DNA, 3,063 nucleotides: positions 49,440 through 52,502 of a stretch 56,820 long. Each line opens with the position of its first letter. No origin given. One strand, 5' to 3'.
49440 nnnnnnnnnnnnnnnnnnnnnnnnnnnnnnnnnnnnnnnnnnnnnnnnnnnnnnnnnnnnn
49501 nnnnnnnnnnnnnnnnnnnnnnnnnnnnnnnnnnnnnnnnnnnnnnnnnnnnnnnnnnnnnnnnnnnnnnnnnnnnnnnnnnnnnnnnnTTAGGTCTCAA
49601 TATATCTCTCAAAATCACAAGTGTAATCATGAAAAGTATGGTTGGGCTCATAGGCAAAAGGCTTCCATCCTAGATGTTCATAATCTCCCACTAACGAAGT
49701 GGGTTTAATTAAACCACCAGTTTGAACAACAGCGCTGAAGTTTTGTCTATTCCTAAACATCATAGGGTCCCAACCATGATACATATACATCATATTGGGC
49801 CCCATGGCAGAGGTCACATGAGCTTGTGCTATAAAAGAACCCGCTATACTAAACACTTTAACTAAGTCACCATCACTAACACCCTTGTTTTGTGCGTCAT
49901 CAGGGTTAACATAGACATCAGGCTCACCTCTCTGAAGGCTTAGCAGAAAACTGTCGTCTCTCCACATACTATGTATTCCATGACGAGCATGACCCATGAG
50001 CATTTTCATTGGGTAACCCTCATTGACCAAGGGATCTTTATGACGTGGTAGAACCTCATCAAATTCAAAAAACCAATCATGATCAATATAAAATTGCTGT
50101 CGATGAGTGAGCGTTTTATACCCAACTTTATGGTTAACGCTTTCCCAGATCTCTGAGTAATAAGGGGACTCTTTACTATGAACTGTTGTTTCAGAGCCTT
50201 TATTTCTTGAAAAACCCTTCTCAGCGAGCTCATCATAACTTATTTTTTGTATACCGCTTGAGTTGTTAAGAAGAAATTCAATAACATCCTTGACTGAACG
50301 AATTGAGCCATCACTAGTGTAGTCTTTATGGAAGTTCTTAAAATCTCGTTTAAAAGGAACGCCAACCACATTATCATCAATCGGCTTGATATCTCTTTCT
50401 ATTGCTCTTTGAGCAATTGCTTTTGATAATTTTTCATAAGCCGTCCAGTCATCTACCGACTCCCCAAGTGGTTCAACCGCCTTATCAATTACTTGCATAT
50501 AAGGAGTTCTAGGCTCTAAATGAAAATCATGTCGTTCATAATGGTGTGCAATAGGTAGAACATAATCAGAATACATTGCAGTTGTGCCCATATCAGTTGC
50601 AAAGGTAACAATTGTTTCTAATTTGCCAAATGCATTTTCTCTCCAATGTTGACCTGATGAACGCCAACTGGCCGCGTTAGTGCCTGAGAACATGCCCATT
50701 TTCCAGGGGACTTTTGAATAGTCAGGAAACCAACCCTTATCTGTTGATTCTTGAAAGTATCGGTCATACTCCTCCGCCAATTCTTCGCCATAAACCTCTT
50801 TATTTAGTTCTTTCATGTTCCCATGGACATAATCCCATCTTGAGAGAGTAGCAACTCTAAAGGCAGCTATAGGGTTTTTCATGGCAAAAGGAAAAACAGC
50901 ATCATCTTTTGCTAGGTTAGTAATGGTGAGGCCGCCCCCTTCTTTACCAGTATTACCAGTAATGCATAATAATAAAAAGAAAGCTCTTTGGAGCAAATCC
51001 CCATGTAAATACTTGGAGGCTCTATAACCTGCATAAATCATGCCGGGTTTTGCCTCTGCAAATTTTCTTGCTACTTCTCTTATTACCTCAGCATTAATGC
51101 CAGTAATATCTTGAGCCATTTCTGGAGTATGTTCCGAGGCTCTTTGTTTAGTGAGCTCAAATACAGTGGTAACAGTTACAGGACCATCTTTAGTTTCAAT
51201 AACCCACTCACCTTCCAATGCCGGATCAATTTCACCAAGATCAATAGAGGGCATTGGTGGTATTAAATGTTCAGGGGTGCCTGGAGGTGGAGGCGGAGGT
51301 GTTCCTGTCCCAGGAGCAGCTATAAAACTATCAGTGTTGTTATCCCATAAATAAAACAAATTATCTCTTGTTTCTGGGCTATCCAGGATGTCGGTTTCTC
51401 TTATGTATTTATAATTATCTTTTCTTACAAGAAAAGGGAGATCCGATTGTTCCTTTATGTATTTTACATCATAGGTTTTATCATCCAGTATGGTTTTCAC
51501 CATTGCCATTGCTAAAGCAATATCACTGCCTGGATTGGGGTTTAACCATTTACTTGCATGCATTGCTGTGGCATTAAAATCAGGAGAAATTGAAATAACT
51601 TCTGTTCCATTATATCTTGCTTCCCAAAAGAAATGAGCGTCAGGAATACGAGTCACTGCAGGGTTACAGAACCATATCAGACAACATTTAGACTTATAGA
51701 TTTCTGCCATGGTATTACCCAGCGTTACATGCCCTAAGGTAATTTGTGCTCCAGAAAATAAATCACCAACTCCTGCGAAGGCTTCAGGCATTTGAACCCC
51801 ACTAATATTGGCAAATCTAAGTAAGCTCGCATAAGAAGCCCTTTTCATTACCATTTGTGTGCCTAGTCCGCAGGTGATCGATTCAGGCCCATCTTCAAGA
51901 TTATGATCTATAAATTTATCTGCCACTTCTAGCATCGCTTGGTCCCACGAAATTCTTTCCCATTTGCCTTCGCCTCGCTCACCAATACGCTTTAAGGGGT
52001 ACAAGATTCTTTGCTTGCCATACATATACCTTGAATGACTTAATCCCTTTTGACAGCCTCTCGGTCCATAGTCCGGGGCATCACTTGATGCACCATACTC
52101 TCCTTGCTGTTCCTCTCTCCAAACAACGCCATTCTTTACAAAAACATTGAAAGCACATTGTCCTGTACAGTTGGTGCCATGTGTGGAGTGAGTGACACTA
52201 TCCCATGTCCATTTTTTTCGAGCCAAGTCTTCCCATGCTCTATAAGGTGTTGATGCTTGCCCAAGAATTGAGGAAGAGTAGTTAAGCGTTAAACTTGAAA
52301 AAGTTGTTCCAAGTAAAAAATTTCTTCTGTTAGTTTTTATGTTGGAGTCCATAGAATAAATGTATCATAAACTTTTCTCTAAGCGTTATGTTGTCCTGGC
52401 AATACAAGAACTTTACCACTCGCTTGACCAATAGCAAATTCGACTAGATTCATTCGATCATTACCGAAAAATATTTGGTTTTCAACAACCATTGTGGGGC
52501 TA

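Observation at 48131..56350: Six-gene, tightly packed operon of unusual composition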

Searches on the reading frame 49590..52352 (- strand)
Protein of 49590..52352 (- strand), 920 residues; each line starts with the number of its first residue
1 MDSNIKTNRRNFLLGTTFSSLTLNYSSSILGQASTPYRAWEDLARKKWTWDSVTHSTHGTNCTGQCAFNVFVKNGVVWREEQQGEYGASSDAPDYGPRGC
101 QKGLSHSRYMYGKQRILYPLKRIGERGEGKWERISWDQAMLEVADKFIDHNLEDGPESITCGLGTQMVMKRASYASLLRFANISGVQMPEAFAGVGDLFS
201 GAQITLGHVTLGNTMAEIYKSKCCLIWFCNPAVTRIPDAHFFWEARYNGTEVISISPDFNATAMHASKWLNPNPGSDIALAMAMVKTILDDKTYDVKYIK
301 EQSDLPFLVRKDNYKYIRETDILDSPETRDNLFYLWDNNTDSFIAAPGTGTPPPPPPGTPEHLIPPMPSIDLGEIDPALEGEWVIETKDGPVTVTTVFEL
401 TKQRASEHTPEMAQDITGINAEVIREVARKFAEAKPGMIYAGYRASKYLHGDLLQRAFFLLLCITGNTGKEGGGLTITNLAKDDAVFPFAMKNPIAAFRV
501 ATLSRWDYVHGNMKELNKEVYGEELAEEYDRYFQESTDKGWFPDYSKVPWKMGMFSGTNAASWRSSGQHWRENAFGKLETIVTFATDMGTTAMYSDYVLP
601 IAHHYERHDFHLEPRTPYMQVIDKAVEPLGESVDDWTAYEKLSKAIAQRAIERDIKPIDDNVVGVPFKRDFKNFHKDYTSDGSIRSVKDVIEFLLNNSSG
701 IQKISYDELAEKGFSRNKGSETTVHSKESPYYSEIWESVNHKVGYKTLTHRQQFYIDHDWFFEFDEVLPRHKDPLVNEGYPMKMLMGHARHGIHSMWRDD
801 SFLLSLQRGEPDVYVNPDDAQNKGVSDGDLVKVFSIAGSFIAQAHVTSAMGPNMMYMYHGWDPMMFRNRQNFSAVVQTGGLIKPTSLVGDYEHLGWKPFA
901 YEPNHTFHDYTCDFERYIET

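Call 3: search_protein_families(library=pfam, proteins=[window:49590-52352:-], max_evalue=0.01)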
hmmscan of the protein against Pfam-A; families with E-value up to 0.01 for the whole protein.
window:49590-52352:- (920 aa): 3 families
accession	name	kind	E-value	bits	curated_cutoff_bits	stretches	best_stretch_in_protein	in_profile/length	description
PF00384.28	Molybdopterin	-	4.9e-37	128.2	24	1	115-644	1-352/353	Molybdopterin oxidoreductase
PF01568.27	Molydop_binding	-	4.1e-15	56.2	26.8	1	785-876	4-93/110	Molydopterin dinucleotide binding domain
PF04879.21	Molybdop_Fe4S4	-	0.001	19.4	22.7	1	60-111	9-54/55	Molybdopterin oxidoreductase Fe4S4 domain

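Call 4: search_protein_families(library=ncbifam, proteins=[window:49590-52352:-], max_evalue=0.01)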
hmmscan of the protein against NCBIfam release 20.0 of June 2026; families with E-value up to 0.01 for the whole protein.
window:49590-52352:- (920 aa): 25 families
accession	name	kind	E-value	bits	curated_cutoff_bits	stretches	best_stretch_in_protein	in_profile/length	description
TIGR03479.1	DMSO_red_II_alp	subfamily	1.2e-263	877.4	984.75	1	33-913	37-911/913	molybdopterin-dependent oxidoreductase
NF042978.1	EthbenzDh_ebdA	equivalog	6.9e-133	444.4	2000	2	31-497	55-501/977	ethylbenzene dehydrogenase subunit alpha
TIGR01580.1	narG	equivalog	2.1e-93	313.8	1084.15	5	125-313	151-344/1235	nitrate reductase subunit alpha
TIGR02166.1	dmsA_ynfE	subfamily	3.1e-63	214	777.7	4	9-300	3-296/794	DMSO/selenate family reductase complex A subunit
TIGR01591.1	Fdh-alpha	equivalog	2.7e-50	171.2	666.25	4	62-302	6-237/672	formate dehydrogenase subunit alpha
NF012032.0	PRK15488.1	equivalog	2.5e-48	164.7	694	3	6-301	2-279/759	thiosulfate reductase PhsA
NF041885.1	selenate_YnfE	exception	2.3e-44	151.4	1675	3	8-299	4-302/805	selenate/tellurate reductase subunit YnfE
NF041884.1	selenate_YnfF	exception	6.5e-43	146.7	1650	3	8-298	2-294/798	selenate/tellurate reductase subunit YnfF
NF011566.1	PRK14990.1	exception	1.4e-41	142.4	1600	3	9-299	16-315/814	dimethylsulfoxide reductase subunit A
TIGR00509.1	bisC_fam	subfamily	4.2e-37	127.8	1017.55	3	408-647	278-511/772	molybdopterin guanine dinucleotide-containing S/N-oxide reductase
NF047855.1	AssmNtatRedNasC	equivalog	1e-33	116.6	1100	2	55-304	21-264/708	assimilatory nitrate reductase catalytic subunit NasC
NF011682.0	PRK15102.1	equivalog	3.5e-31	108.1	909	2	403-648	326-570/829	trimethylamine-N-oxide reductase TorA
TIGR02164.1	torA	equivalog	5.6e-30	104.1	1465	2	402-648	321-566/824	trimethylamine-N-oxide reductase TorA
TIGR01553.1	formate-DH-alph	equivalog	3.2e-23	81.5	814.2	1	8-312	3-313/1009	formate dehydrogenase-N subunit alpha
NF011567.1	PRK14991.1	equivalog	5.9e-19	67.3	1750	2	99-145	140-186/1022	tetrathionate reductase subunit TtrA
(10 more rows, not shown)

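Call 8: find_homologous_proteins(query=window:49590-52352:-, max_evalue=1e-10)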
Query window:49590-52352:- (920 aa): 1424 proteins with E <= 1e-10 among 8000 candidates; the best 120 are listed.
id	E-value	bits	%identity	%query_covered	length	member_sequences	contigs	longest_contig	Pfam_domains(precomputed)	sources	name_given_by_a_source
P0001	0.0e+0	1979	88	100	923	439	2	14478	PF00384.28,PF01568.28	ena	-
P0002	0.0e+0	1869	83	100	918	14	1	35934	PF00384.28,PF01568.28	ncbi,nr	ncbi:MAG: molybdopterin-dependent oxidoreductase [Gammaproteobacteria bacterium]|nr:molybdopterin-de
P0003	0.0e+0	1858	83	100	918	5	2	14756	PF00384.28,PF01568.28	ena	-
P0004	0.0e+0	1858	83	100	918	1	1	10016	PF00384.28,PF01568.28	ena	-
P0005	0.0e+0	1858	83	100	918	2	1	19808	PF00384.28,PF01568.28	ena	-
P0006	0.0e+0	1852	83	100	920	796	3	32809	PF00384.28,PF01568.28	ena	-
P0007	0.0e+0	1850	82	100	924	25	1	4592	PF00384.28,PF01568.28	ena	-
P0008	0.0e+0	1815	80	99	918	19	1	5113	PF00384.28,PF01568.28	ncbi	-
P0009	0.0e+0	1811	80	100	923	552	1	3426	PF00384.28,PF01568.28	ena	-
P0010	0.0e+0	1752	83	94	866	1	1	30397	PF00384.28,PF01568.28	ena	-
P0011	0.0e+0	1430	83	77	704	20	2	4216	PF00384.28,PF01568.28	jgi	-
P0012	0.0e+0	1430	83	77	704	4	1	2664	PF00384.28,PF01568.28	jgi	-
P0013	0.0e+0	1387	60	100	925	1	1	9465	PF00384.28,PF01568.28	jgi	-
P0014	0.0e+0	1367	60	99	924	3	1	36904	PF00384.28,PF01568.28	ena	-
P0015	0.0e+0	1356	61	99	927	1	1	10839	PF00384.28,PF01568.28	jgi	jgi:DMSO reductase family type II enzyme molybdopterin subunit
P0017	0.0e+0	1355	60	99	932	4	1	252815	PF00384.28,PF01568.28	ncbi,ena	-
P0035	0.0e+0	1333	60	99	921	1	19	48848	PF00384.28,PF01568.28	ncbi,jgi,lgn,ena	jgi:DMSO reductase family type II enzyme molybdopterin subunit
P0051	0.0e+0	1317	59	99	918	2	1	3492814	PF00384.28,PF01568.28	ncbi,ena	-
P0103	0.0e+0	1279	59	99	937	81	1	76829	PF00384.28,PF01568.28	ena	-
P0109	0.0e+0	1275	59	100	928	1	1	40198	PF00384.28,PF01568.28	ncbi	-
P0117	0.0e+0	1272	58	99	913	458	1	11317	PF00384.28,PF01568.28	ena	-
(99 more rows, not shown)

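Call 10: find_encoding_contigs(protein=P0002, flank=10000, max_places=2)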
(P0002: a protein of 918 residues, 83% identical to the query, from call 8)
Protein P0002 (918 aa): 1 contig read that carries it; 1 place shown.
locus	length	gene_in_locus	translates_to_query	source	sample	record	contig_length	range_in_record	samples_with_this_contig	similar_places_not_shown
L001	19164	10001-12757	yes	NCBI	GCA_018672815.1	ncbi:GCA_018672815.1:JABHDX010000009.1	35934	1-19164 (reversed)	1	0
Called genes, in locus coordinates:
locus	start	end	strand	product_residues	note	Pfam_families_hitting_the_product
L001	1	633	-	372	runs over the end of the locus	PF25917:BSH_RND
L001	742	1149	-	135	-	-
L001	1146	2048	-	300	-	PF00753:Lactamase_B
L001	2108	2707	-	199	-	-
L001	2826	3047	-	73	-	-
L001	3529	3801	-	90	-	PF04362:Iron_traffic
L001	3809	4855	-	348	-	PF00730:HhH-GPD, PF00633:HHH, PF14815:NUDIX_4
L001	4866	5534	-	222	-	-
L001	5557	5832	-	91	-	-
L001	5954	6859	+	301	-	PF12973:Cupin_7 (faint), PF14499:DUF4437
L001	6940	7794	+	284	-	PF04909:Amidohydro_2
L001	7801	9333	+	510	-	PF00501:AMP-binding, PF13193:AMP-binding_C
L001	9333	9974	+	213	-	PF01323:DSBA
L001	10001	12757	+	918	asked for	PF00384:Molybdopterin, PF01568:Molydop_binding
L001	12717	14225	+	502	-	PF01979:Amidohydro_1, PF07969:Amidohydro_3 (weak)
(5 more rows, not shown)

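Call 11: find_encoding_contigs(protein=P0017, flank=10000, max_places=2)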
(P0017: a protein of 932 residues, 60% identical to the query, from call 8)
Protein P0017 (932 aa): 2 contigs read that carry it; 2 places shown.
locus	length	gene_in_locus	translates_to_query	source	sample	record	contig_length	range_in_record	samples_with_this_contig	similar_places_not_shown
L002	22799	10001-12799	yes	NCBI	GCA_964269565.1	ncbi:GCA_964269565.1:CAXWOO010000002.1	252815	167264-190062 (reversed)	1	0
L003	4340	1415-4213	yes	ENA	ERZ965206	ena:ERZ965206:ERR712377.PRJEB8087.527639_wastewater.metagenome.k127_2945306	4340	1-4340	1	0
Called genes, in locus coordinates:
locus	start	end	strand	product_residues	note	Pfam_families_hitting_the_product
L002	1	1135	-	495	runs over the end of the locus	PF08323:Glyco_transf_5, PF13439:Glyco_transf_4 (weak), PF13579:Glyco_trans_4_4, PF00534:Glycos_transf_1, PF13692:Glyco_trans_1_4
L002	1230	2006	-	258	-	PF13505:OMP_b-brl, PF01389:OmpA_membrane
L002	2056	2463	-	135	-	PF13505:OMP_b-brl (weak)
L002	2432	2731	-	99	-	-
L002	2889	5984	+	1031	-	PF07715:Plug, PF00593:TonB_dep_Rec_b-barrel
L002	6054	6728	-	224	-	-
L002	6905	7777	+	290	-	PF04909:Amidohydro_2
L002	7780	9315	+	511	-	PF00501:AMP-binding, PF13193:AMP-binding_C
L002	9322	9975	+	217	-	PF01323:DSBA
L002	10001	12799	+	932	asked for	PF00384:Molybdopterin, PF01568:Molydop_binding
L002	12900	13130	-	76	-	-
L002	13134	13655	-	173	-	-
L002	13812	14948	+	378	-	PF00795:CN_hydrolase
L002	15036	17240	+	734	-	PF00009:GTP_EFTU, PF03144:GTP_EFTU_D2, PF22042:EF-G_D2, PF14492:EFG_III, PF03764:EFG_IV, PF00679:EFG_C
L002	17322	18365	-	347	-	PF00795:CN_hydrolase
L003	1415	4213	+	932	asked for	PF00384:Molybdopterin, PF01568:Molydop_binding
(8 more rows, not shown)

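Call 13: find_related_loci(query=A1, collection=genome_contigs, flank=10000)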
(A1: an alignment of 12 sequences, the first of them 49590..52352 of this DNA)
Query A1 (920 aa) in genome_contigs; peptide patterns used: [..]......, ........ (x = any residue, [..] = any of these).
327 stretches matched a pattern; 310 encode a relative of the query (tblastn E <= 1e-3); the best 80 are kept; 80 distinct loci.
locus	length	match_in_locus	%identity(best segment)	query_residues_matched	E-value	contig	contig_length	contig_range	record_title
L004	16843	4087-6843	95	1-919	0e+0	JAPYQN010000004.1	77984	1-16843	MAG: Gammaproteobacteria bacterium isolate PW2.metabat2.74 PW2_433_length_77984_cov_79.022341, whole genome shotgun sequ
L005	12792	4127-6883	95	1-919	0e+0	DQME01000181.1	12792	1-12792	MAG TPA_asm: Gammaproteobacteria bacterium isolate SZUA-1055 k95_1112985, whole genome shotgun sequence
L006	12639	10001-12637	97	1-879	0e+0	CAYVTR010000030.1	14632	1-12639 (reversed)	MAG TPA_asm: uncultured Woeseia sp. isolate SRP200020_co5_351 genome assembly, contig: NODE_6368_length_14632_cov_58.586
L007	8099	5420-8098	95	1-893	0e+0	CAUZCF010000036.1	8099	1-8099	MAG: Gammaproteobacteria bacterium isolate CB27_Tmax.92 genome assembly, contig: Ga0310121_10008861, whole genome shotgu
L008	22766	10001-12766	88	1-919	0e+0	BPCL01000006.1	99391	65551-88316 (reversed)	MAG: Woeseia sp. CM1_200m.P17 DNA, sequence06, whole genome shotgun sequence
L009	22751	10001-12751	83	1-919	0e+0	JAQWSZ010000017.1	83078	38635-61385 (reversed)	MAG: Gammaproteobacteria bacterium isolate cluster2_bin.70 k141_2892710, whole genome shotgun sequence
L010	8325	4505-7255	83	1-917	0e+0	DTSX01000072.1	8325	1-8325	MAG TPA_asm: Gammaproteobacteria bacterium isolate UWMA-0062 NODE_3591_length_8325_cov_62.700242, whole genome shotgun s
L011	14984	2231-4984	82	1-918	0e+0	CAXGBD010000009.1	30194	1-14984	MAG TPA_asm: uncultured Gammaproteobacteria bacterium isolate ERR598981_concoct_43 genome assembly, contig: ERZ833884.20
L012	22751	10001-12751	81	6-919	0e+0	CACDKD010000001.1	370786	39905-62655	uncultured gamma proteobacterium genome assembly, contig: AG-365-L08_NODE_1, whole genome shotgun sequence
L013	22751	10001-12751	81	6-919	0e+0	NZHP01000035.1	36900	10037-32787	MAG: Gammaproteobacteria bacterium isolate MED641 132865, whole genome shotgun sequence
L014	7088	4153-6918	80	1-919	0e+0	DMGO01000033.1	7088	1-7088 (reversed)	MAG TPA_asm: Gammaproteobacteria bacterium isolate UBA11654 contig_24408, whole genome shotgun sequence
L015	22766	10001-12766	80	1-919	0e+0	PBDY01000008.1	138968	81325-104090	MAG: Gammaproteobacteria bacterium isolate SP335 32968, whole genome shotgun sequence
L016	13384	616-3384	81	1-920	0e+0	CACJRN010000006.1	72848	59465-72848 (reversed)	MAG: uncultured gamma proteobacterium genome assembly, contig: AG-447-O13_NODE_6, whole genome shotgun sequence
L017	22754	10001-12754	83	1-920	0e+0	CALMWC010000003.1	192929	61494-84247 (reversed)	MAG: uncultured Gammaproteobacteria bacterium isolate FRAM_RAS_EGC1617_bin4 genome assembly, contig: FRAM_EGC1617_bin4-3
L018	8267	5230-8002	88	1-919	0e+0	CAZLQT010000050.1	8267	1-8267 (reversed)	MAG TPA_asm: uncultured Woeseia sp. isolate SRP077602_co4_39 genome assembly, contig: NODE_16585_length_8267_cov_9.50365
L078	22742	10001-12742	56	3-917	0e+0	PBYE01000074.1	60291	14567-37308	MAG: Chromatiales bacterium isolate NP37 MHASMcontig_1047565, whole genome shotgun sequence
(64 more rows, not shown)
